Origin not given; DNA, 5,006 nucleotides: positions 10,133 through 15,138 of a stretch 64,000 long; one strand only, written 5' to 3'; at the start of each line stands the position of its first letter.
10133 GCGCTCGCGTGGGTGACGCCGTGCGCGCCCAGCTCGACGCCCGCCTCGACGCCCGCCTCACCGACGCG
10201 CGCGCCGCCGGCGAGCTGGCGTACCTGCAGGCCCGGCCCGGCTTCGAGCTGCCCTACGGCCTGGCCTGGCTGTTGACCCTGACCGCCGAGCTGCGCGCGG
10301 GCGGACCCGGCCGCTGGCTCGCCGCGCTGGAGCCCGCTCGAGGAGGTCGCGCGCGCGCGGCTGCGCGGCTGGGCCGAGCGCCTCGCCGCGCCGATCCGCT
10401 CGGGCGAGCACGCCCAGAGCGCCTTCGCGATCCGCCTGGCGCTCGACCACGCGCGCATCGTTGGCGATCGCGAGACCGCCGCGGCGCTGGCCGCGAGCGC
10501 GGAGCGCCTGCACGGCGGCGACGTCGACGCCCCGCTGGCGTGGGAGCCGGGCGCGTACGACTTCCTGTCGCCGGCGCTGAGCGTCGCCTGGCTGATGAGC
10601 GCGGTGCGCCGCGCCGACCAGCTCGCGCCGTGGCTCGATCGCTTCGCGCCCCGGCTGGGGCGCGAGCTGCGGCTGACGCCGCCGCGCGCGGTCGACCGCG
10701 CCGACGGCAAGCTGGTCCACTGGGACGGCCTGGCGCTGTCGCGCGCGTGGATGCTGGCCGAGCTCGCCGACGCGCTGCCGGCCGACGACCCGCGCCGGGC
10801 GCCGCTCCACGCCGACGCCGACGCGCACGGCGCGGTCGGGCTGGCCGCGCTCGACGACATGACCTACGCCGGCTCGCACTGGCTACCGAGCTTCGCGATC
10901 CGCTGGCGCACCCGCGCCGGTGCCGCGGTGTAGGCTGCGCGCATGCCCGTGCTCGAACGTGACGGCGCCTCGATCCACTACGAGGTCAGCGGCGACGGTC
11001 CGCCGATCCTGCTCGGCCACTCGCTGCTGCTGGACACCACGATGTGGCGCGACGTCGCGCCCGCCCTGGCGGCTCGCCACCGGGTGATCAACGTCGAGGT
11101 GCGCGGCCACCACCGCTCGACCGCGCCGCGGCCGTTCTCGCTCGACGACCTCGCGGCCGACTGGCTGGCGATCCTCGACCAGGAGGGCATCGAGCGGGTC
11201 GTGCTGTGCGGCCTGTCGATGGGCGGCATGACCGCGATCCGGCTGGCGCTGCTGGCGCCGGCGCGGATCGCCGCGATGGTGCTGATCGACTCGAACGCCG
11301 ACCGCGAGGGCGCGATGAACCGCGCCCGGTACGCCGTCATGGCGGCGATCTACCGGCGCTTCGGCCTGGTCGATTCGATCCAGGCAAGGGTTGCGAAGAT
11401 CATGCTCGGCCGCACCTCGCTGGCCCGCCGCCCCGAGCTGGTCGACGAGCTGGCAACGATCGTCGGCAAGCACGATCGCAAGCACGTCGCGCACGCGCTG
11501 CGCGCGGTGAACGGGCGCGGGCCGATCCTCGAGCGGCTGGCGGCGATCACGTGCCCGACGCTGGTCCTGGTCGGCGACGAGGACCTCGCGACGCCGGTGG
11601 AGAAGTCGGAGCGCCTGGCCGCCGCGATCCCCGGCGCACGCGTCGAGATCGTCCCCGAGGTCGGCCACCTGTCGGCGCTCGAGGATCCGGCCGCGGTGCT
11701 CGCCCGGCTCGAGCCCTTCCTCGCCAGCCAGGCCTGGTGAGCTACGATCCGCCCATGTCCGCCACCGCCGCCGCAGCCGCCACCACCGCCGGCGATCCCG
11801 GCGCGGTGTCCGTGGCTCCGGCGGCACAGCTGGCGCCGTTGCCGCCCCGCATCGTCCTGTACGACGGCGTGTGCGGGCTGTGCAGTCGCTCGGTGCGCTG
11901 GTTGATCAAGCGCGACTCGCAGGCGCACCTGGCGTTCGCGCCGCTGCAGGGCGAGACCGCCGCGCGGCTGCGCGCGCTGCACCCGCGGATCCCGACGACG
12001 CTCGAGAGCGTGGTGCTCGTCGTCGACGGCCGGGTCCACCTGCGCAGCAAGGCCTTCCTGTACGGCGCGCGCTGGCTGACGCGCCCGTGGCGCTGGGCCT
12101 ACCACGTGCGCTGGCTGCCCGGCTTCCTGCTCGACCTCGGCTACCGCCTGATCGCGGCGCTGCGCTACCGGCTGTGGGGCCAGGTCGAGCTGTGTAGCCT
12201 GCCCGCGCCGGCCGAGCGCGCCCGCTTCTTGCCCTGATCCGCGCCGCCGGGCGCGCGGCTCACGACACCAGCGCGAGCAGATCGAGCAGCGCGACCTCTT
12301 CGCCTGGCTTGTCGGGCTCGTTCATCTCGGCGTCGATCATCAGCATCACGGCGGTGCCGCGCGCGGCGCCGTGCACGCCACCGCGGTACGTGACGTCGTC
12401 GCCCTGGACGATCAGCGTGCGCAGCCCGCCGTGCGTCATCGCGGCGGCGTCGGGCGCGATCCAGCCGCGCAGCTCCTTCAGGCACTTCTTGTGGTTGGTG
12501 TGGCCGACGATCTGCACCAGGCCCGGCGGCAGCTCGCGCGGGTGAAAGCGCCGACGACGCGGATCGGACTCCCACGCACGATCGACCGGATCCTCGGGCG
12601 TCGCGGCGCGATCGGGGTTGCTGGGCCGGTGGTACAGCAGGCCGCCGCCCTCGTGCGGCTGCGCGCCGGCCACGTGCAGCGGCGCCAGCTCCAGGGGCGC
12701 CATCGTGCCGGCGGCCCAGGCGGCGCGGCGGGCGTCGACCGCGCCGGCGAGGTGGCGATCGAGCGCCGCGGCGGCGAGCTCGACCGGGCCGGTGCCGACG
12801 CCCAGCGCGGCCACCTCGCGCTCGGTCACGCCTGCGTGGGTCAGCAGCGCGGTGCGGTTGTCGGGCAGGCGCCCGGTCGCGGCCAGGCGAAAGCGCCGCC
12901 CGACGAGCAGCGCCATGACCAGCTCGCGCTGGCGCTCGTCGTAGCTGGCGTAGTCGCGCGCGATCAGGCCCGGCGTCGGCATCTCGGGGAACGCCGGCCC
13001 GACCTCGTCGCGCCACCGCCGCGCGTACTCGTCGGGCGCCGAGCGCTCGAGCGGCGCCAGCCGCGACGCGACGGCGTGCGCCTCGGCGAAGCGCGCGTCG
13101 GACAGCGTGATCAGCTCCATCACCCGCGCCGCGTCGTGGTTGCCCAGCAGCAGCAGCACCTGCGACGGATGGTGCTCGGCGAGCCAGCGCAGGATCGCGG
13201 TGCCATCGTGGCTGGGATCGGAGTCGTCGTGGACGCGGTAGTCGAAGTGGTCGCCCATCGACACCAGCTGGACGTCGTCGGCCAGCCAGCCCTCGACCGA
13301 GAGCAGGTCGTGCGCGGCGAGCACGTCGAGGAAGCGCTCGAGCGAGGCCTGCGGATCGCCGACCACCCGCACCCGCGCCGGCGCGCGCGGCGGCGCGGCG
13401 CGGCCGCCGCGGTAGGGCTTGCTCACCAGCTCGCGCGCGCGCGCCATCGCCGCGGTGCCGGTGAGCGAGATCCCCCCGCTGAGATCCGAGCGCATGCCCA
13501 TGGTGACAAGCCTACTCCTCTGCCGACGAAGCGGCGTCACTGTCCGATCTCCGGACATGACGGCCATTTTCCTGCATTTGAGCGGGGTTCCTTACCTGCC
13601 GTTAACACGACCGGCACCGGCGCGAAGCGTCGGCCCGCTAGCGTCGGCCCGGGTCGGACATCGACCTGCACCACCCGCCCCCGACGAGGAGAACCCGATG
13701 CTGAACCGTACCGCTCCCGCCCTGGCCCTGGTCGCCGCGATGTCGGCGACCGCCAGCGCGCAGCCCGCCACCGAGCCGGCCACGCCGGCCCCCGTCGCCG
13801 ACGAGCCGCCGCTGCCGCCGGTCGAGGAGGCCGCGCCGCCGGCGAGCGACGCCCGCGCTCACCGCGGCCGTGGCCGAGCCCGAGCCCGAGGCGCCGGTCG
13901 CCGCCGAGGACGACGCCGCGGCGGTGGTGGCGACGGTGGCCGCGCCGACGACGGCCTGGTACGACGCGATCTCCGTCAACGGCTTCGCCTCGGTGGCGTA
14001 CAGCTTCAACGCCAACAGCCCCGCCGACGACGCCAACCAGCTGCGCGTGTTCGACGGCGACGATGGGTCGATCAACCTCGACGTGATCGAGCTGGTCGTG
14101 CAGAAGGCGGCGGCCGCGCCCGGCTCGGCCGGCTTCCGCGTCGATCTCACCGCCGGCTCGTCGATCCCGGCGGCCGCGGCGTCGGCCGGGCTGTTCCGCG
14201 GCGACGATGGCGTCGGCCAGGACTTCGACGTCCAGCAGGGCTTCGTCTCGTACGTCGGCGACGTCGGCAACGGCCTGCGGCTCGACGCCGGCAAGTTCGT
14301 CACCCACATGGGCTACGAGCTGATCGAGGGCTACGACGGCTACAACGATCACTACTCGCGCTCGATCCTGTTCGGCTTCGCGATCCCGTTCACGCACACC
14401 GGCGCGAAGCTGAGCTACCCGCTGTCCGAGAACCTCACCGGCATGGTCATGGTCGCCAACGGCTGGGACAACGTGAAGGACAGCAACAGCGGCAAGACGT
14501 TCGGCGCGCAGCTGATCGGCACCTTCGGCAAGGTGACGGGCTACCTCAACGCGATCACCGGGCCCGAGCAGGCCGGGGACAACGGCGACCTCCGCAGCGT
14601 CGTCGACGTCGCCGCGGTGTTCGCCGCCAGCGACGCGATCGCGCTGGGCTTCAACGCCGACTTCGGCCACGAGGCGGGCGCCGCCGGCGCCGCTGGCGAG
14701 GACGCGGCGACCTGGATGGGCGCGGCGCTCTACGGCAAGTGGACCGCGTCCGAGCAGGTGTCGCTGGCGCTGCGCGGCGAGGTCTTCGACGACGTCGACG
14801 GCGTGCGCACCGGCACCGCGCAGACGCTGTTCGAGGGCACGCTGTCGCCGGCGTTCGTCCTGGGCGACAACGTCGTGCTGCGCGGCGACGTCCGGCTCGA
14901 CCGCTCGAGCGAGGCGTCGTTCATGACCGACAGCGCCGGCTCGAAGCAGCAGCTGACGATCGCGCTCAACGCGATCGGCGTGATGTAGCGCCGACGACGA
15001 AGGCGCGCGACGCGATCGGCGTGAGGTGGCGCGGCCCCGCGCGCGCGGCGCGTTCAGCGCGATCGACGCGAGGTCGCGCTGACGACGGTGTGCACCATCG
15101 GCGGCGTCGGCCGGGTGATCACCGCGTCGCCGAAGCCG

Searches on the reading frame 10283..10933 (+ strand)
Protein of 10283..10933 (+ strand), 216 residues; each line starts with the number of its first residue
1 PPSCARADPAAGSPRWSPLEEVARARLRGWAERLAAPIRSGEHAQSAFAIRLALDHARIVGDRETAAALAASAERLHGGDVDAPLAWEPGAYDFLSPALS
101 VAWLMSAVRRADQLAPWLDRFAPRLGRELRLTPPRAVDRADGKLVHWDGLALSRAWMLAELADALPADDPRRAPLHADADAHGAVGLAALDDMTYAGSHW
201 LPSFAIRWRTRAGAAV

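Call 76: search_protein_families(library=pfam, proteins=[window:10283-10933:+], max_evalue=0.0001)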
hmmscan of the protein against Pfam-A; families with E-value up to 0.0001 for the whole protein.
window:10283-10933:+ (216 aa): 1 family
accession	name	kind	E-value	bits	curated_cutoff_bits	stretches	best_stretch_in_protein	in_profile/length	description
PF11199.13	DUF2891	-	1.4e-56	192.4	25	1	16-206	130-323/325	Protein of unknown function (DUF2891)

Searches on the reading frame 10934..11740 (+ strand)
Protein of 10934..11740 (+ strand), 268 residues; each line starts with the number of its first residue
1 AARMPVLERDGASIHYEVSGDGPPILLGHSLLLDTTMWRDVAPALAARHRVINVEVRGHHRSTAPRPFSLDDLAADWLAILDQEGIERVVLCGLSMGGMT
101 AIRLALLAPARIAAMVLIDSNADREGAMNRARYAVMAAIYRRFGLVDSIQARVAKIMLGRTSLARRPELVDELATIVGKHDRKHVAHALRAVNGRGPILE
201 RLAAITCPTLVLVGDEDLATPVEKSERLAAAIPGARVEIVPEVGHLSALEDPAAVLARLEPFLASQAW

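Call 76: search_protein_families(library=pfam, proteins=[window:10934-11740:+], max_evalue=0.0001)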
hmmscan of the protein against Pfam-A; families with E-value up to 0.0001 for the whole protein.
window:10934-11740:+ (268 aa): 5 families
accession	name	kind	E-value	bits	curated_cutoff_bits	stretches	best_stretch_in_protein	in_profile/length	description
PF00561.26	Abhydrolase_1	-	2.8e-27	96.4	25.8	1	23-252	1-245/245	alpha/beta hydrolase fold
PF12697.13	Abhydrolase_6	-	1.6e-23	85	26.3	1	27-257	3-216/217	Alpha/beta hydrolase family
PF03096.20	Ndr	-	3.8e-16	59.1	23.3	1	49-263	56-276/283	Ndr family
PF12146.15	Hydrolase_4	-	4.6e-14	52.7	27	1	55-246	38-233/239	Serine aminopeptidase, S33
PF00975.26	Thioesterase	-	3.5e-06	27.9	26.4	1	36-131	14-116/226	Thioesterase domain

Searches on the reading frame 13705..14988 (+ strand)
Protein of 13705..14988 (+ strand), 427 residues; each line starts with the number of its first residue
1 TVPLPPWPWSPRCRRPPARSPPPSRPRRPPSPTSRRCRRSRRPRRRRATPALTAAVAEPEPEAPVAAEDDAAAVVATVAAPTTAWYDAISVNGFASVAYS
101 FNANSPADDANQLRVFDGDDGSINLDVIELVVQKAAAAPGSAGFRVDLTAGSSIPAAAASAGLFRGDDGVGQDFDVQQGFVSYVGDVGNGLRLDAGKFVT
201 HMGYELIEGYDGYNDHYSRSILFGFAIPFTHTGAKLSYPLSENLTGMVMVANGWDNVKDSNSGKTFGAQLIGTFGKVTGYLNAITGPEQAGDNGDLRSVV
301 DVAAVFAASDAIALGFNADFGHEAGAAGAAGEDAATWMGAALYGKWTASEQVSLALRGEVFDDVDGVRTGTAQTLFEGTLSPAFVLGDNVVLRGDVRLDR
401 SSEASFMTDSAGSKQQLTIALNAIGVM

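Call 76: search_protein_families(library=pfam, proteins=[window:13705-14988:+], max_evalue=0.0001)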
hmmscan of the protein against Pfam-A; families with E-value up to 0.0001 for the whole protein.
window:13705-14988:+ (427 aa): 1 family
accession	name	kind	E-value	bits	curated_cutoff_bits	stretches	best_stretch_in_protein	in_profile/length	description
PF07642.17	BBP2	-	2.9e-68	231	26.2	1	89-424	2-336/339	Putative beta-barrel porin-2, OmpL-like. bbp2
